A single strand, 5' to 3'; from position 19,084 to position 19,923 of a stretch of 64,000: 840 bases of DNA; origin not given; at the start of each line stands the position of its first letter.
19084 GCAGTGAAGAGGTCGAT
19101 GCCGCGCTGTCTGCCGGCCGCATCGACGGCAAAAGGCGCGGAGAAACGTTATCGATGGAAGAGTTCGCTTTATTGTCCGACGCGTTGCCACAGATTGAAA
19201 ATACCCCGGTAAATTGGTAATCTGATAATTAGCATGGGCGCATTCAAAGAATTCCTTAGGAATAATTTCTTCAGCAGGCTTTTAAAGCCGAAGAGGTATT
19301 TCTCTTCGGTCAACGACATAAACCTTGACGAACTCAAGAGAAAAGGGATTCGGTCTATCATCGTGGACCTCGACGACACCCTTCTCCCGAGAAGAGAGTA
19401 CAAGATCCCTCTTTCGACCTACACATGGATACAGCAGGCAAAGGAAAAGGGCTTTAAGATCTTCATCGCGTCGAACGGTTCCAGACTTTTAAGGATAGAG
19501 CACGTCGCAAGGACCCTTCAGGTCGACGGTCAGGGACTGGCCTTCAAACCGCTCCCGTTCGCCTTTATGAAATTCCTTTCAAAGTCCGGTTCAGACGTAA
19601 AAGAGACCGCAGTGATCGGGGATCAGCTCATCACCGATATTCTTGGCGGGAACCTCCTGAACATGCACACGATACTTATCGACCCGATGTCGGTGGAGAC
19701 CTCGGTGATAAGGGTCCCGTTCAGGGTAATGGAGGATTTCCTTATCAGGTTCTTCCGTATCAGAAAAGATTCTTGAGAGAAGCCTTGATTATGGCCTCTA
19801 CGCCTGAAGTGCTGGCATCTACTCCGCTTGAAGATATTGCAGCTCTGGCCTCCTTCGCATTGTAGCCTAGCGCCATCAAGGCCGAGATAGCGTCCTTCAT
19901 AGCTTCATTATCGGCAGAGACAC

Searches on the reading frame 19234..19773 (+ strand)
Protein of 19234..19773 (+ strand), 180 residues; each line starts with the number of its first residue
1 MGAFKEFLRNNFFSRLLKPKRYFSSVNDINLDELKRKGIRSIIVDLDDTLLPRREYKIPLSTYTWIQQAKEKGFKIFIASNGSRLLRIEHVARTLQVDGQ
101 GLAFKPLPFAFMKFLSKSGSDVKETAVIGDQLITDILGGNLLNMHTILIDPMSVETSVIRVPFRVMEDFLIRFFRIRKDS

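Call 78: search_protein_families(library=padloc, proteins=[window:19234-19773:+], max_evalue=0.01)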
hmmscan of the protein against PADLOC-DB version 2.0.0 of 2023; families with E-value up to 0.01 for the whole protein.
window:19234-19773:+ (180 aa): 0 families

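Call 79: search_protein_families(library=pfam, proteins=[window:19234-19773:+], max_evalue=0.001)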
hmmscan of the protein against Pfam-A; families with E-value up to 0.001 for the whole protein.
window:19234-19773:+ (180 aa): 5 families
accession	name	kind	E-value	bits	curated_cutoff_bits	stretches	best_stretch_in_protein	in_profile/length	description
PF00702.32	Hydrolase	-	2.4e-09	38.3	26.4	1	33-139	74-187/191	haloacid dehalogenase-like hydrolase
PF13242.12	Hydrolase_like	-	2e-08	34.5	22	1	105-149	4-48/75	HAD-hyrolase-like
PF09419.16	PGP_phosphatase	-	6.7e-08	32.7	20.4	0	15-81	15-85/168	Mitochondrial PGP phosphatase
PF08282.18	Hydrolase_3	-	6.5e-06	26.5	20.9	1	42-98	1-55/255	haloacid dehalogenase-like hydrolase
PF13419.12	HAD_2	-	0.00011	22.8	23.8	0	66-148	88-177/178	Haloacid dehalogenase-like hydrolase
